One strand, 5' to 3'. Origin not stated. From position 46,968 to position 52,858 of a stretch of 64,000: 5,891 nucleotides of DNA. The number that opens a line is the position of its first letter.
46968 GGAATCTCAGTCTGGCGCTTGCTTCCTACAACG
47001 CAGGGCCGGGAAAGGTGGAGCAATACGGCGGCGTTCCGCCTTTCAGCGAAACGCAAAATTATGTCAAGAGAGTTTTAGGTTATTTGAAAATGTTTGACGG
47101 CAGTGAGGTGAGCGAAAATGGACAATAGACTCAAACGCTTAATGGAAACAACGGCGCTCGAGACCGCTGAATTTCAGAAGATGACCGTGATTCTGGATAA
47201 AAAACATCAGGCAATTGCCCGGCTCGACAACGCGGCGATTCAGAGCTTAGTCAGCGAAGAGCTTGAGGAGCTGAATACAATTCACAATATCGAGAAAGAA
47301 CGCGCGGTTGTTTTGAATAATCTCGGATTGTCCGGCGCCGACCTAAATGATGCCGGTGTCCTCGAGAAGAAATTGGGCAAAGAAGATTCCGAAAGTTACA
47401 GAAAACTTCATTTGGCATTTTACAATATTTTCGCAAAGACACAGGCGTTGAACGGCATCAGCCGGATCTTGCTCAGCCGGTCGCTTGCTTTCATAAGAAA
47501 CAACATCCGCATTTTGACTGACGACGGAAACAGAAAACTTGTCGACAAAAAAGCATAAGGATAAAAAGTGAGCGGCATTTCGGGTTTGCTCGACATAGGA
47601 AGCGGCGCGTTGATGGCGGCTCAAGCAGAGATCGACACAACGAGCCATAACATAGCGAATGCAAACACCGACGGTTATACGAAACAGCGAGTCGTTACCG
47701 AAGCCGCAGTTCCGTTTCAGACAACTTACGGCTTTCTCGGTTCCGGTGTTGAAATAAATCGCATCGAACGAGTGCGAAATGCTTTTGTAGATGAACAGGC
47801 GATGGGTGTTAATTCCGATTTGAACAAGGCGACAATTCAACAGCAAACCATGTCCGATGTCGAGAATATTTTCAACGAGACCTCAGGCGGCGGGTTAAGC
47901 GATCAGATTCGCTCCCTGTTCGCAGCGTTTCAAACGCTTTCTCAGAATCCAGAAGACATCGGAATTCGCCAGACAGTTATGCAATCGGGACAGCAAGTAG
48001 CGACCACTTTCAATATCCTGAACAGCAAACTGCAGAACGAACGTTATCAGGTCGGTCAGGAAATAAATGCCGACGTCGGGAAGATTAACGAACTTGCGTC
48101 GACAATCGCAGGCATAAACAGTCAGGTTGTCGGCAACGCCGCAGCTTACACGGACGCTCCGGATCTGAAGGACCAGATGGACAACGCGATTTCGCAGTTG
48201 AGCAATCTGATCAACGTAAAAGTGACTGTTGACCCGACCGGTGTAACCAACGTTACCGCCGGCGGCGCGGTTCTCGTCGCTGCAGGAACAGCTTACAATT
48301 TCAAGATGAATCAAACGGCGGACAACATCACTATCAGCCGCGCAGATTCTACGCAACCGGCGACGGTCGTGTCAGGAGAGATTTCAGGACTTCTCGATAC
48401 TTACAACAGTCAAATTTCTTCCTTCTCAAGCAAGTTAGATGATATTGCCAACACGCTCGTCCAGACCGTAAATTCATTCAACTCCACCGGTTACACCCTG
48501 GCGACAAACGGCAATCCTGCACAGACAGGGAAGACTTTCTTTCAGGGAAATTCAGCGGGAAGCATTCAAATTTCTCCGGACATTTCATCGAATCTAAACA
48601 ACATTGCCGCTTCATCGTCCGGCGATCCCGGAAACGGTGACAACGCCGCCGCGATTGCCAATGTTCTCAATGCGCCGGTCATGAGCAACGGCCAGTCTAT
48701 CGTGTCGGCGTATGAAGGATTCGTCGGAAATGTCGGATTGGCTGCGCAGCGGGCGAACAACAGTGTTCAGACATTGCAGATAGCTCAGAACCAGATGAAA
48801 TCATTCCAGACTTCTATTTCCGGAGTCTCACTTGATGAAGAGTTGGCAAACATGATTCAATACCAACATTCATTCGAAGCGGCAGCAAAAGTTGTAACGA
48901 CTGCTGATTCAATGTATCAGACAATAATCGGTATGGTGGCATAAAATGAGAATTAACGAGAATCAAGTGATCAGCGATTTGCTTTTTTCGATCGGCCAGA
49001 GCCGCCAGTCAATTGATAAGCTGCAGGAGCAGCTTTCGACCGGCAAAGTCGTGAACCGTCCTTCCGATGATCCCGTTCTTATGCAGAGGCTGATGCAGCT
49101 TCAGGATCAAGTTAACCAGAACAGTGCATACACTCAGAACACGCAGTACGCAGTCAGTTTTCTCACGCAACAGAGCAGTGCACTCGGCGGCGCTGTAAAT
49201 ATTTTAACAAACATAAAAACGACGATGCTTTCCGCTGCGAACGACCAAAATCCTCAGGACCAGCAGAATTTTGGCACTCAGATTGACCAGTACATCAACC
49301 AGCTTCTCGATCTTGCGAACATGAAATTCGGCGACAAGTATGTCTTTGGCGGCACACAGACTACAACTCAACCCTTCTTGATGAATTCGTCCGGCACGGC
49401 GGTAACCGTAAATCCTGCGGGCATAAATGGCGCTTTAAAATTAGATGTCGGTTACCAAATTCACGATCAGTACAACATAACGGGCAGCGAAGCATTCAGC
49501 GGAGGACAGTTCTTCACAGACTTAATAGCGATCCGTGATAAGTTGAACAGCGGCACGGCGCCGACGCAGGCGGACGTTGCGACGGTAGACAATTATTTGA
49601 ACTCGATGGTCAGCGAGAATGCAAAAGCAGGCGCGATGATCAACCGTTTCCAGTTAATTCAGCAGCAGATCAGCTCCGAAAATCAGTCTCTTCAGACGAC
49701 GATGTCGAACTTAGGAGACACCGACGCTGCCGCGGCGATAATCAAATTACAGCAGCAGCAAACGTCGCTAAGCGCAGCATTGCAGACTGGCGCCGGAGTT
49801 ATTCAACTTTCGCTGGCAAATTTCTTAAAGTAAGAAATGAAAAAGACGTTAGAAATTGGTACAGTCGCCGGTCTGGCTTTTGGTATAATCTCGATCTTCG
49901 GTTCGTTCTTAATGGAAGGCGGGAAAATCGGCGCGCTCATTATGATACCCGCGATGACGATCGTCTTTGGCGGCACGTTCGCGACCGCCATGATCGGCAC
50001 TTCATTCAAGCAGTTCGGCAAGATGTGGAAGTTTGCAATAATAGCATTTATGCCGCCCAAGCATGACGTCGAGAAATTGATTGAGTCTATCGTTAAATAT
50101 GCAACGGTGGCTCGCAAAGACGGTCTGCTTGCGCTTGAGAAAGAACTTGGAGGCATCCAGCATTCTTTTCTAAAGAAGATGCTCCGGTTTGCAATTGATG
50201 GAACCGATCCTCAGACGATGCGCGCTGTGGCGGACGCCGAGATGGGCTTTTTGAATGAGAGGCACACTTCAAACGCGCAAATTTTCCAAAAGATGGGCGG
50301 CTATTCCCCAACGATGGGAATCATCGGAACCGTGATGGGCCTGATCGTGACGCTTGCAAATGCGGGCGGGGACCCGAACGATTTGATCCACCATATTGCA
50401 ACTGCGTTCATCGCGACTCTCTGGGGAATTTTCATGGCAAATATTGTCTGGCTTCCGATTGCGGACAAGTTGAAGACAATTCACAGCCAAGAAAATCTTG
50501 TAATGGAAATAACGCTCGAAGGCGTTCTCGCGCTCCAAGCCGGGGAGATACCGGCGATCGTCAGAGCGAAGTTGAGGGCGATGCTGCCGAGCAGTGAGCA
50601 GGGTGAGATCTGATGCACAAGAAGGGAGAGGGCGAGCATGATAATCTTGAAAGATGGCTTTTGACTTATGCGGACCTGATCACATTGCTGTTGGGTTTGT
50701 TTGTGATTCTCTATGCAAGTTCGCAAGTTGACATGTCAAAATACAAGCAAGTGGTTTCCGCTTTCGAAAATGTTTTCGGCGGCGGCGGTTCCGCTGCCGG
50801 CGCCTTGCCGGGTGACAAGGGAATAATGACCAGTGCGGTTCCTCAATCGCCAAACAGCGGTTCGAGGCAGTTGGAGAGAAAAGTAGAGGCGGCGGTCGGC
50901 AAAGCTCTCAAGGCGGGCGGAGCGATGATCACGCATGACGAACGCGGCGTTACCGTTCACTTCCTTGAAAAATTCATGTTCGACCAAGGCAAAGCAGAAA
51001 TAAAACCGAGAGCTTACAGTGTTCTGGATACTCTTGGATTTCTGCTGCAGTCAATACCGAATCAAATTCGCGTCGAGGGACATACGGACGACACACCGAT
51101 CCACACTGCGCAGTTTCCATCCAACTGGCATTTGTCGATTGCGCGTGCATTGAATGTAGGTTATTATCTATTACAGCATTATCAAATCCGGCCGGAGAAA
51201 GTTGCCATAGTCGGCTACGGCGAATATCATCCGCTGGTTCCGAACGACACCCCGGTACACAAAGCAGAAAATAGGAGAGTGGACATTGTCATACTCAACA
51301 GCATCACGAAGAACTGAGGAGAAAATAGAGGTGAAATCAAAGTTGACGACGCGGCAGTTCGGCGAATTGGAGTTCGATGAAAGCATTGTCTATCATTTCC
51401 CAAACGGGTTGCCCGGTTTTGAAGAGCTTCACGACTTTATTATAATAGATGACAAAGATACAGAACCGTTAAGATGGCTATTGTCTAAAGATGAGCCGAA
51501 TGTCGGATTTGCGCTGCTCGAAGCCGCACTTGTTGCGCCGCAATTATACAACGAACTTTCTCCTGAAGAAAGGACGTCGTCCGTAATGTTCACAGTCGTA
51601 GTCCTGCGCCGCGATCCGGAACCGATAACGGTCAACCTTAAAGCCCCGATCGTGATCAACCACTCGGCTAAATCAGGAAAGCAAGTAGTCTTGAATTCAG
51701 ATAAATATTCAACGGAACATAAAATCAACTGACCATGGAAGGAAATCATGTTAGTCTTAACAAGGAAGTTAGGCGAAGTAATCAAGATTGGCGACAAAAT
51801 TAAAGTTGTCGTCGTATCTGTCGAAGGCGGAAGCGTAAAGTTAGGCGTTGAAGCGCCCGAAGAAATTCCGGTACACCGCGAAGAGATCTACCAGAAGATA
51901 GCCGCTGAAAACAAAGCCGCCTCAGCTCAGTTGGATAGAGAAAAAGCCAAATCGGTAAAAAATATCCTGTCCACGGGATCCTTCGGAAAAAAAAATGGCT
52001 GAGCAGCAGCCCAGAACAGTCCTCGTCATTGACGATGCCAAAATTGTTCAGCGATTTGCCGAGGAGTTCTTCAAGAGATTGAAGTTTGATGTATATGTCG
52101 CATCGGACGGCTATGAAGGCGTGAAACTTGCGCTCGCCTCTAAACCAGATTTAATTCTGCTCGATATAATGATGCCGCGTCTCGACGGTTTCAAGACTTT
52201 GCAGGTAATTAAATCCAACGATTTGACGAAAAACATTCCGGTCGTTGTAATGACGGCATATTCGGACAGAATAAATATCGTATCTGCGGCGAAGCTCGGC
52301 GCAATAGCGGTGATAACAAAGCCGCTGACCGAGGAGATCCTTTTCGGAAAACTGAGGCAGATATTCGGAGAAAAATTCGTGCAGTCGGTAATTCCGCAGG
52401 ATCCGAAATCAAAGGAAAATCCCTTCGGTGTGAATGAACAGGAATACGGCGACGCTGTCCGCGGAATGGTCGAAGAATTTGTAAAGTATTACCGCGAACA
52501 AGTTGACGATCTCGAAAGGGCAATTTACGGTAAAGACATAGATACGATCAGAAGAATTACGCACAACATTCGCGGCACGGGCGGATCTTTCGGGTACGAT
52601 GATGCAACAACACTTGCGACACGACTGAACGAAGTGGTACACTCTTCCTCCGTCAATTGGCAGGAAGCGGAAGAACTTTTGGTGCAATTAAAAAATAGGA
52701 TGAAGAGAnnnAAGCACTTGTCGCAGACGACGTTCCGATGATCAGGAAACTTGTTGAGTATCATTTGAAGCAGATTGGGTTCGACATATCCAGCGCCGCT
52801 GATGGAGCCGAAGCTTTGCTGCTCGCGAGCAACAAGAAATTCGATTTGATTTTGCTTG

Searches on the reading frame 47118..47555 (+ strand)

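Call 45: search_protein_families(library=pfam, proteins=[window:47118-47555:+], max_evalue=0.1)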
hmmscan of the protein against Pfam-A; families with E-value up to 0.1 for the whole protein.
window:47118-47555:+ (146 aa): 2 families
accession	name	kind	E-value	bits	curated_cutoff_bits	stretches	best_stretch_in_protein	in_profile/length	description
PF05130.17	FlgN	-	2.4e-10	41.5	30.5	1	4-139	2-135/147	FlgN protein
PF06014.16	YqgQ-like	-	0.077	13.5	25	0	1-31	30-60/61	YqgQ-like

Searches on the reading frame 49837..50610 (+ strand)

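Call 45: search_protein_families(library=pfam, proteins=[window:49837-50610:+], max_evalue=0.1)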
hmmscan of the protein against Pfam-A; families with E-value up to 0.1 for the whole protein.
window:49837-50610:+ (258 aa): 2 families
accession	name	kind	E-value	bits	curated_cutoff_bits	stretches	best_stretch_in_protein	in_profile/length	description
PF01618.21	MotA_ExbB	-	9.2e-27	93.7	22.9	1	107-224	5-126/127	MotA/TolQ/ExbB proton channel family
PF20560.3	MotA_N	-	3.8e-08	33.9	27.3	1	11-90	2-82/91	Motility protein A N-terminal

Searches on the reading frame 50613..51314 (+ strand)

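Call 45: search_protein_families(library=pfam, proteins=[window:50613-51314:+], max_evalue=0.1)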
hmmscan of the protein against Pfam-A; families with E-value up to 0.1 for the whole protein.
window:50613-51314:+ (234 aa): 2 families
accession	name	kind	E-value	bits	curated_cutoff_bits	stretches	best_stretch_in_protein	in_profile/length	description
PF00691.25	OmpA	-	1.2e-18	67.7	27.2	1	122-221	1-98/98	OmpA family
PF13677.11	MotB_plug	-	1.9e-18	66.2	24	1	3-55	6-58/58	Membrane MotB of proton-channel complex MotA/MotB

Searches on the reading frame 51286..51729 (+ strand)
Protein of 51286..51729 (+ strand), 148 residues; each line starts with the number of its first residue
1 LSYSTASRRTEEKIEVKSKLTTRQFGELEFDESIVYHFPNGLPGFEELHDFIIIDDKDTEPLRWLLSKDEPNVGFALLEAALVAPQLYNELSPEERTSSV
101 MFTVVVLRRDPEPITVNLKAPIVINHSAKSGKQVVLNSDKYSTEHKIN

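Call 45: search_protein_families(library=pfam, proteins=[window:51286-51729:+], max_evalue=0.1)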
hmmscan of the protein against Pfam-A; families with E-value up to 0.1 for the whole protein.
window:51286-51729:+ (148 aa): 1 family
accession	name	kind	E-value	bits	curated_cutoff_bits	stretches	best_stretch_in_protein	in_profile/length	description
PF02623.20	FliW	-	1.7e-27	96.1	25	1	37-147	2-122/122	FliW protein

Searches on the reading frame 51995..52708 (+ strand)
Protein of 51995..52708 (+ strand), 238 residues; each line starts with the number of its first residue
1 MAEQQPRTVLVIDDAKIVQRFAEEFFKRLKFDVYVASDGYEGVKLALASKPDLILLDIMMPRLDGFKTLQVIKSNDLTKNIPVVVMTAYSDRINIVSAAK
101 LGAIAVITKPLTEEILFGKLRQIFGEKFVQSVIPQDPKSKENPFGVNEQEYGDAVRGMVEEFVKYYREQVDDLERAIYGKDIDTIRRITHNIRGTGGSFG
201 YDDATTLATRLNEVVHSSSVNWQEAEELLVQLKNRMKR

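Call 45: search_protein_families(library=pfam, proteins=[window:51995-52708:+], max_evalue=0.1)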
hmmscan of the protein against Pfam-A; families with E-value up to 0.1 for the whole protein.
window:51995-52708:+ (238 aa): 3 families
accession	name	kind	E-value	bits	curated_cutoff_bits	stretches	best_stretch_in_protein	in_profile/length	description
PF00072.30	Response_reg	-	3.1e-24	85.7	30.2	1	9-118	1-108/111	Response regulator receiver domain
PF01627.28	Hpt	-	6.1e-09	36.4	24.6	1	158-236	2-78/84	Hpt domain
PF24408.1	wHTH-Calcineurin_assc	-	0.047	14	27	0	202-233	7-40/56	wHTH-Calcineurin_assc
